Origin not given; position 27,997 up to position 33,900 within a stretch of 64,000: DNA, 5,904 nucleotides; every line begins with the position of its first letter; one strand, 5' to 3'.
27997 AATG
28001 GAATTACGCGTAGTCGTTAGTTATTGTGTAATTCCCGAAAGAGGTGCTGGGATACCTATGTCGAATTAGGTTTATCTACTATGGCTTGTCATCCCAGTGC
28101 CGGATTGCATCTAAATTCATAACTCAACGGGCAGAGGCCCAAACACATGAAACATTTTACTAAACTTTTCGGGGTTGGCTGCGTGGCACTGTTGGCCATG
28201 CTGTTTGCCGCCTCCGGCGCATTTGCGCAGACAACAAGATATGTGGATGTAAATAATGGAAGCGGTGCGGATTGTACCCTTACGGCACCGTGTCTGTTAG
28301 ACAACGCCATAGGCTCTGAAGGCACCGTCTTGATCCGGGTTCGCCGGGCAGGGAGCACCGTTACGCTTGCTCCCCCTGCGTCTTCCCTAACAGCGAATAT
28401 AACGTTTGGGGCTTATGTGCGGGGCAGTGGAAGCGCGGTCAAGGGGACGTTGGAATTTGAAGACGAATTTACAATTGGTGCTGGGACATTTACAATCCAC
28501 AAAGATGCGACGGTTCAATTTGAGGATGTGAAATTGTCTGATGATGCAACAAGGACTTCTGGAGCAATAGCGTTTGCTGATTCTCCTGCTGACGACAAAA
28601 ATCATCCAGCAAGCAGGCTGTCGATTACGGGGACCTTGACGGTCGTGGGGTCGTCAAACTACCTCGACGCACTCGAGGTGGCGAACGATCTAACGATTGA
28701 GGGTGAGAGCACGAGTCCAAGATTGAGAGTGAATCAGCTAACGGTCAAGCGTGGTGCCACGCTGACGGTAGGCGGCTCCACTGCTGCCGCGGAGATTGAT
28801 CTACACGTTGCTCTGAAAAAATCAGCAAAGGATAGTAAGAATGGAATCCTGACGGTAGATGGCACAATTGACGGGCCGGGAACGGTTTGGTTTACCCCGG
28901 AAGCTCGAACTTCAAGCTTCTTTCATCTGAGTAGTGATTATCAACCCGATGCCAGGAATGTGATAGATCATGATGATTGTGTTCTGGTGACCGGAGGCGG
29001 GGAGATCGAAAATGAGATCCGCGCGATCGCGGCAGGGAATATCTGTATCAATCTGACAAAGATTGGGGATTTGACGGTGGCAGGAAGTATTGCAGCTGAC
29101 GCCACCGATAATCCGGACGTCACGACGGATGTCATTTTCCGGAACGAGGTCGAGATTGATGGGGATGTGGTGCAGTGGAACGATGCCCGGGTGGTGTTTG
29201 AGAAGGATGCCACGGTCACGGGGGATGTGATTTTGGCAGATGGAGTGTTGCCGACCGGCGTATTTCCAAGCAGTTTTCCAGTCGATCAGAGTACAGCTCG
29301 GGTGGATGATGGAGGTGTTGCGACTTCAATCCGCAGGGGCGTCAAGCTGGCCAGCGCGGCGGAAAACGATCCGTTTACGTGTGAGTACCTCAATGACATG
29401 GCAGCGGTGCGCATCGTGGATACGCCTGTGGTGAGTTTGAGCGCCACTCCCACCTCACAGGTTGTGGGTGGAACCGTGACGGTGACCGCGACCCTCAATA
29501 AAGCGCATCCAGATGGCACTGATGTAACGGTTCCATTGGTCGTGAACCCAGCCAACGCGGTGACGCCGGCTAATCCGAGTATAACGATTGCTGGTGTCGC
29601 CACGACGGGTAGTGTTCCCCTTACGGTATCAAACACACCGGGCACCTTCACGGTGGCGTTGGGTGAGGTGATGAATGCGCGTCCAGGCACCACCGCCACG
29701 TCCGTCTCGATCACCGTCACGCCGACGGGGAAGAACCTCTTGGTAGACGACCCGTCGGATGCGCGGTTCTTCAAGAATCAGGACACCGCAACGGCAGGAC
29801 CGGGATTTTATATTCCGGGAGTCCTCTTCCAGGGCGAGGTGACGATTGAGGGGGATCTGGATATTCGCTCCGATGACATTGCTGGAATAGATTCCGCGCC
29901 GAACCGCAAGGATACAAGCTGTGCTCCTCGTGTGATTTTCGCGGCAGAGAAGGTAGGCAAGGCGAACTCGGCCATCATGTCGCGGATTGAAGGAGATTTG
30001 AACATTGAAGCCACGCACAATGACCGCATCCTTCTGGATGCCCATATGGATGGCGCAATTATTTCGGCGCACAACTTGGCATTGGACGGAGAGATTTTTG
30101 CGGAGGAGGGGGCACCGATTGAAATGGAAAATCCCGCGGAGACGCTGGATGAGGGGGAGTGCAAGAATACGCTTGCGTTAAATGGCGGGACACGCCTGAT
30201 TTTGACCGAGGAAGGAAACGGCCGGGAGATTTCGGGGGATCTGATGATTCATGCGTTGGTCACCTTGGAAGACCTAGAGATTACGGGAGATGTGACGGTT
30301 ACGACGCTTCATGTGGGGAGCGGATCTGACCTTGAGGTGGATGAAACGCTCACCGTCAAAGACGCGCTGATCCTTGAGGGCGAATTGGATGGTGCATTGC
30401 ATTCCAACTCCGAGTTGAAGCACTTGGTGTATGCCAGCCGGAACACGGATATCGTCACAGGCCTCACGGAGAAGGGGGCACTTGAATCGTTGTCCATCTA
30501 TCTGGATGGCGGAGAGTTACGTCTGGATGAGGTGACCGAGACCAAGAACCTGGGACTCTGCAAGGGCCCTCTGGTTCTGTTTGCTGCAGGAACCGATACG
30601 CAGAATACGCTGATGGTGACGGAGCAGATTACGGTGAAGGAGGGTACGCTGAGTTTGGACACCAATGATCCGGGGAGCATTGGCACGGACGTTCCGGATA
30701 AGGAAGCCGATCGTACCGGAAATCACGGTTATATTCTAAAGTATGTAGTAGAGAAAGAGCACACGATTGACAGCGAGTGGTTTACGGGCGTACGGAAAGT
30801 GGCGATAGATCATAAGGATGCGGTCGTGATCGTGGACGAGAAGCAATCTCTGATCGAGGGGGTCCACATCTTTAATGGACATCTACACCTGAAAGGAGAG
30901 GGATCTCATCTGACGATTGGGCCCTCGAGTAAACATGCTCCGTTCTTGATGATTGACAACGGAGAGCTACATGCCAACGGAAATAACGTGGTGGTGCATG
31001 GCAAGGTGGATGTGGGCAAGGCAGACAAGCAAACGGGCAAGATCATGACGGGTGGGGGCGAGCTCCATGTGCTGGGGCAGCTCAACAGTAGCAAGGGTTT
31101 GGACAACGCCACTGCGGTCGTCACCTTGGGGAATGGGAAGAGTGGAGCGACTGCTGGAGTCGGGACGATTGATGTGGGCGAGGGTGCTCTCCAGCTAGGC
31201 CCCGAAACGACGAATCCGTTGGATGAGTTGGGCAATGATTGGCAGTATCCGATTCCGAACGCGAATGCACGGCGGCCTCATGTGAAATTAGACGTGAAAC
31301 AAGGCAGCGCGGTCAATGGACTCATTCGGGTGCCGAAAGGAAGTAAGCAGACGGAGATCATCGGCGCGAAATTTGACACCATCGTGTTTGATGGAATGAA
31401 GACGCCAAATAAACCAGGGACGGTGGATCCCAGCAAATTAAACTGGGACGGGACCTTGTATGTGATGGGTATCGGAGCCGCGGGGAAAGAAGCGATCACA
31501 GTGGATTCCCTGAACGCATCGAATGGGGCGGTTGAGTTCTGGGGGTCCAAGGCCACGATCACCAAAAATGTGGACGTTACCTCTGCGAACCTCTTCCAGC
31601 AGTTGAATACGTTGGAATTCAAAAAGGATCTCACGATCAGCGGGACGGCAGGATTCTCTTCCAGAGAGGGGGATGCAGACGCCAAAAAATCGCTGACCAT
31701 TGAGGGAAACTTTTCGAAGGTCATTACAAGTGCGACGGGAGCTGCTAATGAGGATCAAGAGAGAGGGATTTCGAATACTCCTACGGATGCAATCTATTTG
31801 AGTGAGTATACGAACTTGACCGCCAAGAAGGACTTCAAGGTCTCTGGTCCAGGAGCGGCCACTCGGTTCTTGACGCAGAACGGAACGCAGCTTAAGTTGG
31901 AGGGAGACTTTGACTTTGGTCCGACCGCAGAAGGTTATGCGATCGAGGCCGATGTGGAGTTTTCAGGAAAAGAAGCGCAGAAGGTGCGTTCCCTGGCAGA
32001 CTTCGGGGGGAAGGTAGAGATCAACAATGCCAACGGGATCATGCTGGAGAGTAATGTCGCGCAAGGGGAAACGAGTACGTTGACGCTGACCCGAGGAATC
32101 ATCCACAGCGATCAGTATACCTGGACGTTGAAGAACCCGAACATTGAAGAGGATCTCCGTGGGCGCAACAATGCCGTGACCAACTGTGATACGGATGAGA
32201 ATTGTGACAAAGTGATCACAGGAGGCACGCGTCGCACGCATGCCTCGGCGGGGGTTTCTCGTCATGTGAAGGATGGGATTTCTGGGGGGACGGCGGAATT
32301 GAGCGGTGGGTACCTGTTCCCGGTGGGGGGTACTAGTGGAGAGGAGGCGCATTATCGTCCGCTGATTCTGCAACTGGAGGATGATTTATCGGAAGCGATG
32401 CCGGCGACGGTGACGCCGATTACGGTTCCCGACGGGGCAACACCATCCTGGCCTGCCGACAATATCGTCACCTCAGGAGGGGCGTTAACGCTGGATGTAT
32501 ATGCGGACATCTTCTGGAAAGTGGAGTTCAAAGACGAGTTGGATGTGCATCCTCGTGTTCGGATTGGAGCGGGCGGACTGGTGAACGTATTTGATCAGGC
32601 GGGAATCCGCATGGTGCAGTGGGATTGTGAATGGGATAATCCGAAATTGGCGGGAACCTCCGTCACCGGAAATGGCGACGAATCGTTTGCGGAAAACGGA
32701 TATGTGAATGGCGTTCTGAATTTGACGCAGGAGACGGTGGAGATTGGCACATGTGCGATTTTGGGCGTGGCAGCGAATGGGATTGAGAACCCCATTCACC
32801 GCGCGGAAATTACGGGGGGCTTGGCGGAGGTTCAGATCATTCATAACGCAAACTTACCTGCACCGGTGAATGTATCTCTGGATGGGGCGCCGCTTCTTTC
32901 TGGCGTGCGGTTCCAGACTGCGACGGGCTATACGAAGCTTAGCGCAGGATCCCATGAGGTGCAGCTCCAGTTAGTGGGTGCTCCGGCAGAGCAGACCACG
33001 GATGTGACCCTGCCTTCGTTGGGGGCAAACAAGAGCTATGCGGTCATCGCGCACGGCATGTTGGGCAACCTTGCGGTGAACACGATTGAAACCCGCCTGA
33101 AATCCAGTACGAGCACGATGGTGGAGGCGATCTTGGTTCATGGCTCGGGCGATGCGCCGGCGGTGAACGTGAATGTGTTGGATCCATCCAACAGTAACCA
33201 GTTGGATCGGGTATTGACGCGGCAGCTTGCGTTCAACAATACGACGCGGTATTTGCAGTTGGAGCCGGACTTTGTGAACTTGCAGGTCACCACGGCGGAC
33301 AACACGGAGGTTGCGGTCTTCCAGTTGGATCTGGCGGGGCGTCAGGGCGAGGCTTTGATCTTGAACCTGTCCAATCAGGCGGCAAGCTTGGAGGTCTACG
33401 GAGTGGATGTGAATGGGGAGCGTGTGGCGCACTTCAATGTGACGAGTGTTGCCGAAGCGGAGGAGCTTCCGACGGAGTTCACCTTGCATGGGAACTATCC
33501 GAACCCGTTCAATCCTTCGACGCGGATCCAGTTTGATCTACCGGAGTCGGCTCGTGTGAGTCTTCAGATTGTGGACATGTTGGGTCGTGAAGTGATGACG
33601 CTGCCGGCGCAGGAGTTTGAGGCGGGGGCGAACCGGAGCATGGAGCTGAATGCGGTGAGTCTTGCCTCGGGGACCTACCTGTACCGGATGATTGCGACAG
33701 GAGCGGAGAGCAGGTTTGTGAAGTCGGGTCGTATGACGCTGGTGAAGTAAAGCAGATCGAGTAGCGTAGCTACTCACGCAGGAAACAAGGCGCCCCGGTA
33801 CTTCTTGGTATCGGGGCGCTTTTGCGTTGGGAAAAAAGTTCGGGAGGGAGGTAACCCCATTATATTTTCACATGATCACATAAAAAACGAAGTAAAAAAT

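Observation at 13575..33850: Two divergent giant T9SS genes form a ~5.8-kb inverted repeat that brackets an 8.6-kb defence cargo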

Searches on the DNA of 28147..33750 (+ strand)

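Call 92: search_rna_families(source=L067, start=7450, end=8900, threshold=evalue, max_evalue=1)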
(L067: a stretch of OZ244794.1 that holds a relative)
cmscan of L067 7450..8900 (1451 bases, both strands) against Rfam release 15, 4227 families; matches with E-value up to 1: 0.
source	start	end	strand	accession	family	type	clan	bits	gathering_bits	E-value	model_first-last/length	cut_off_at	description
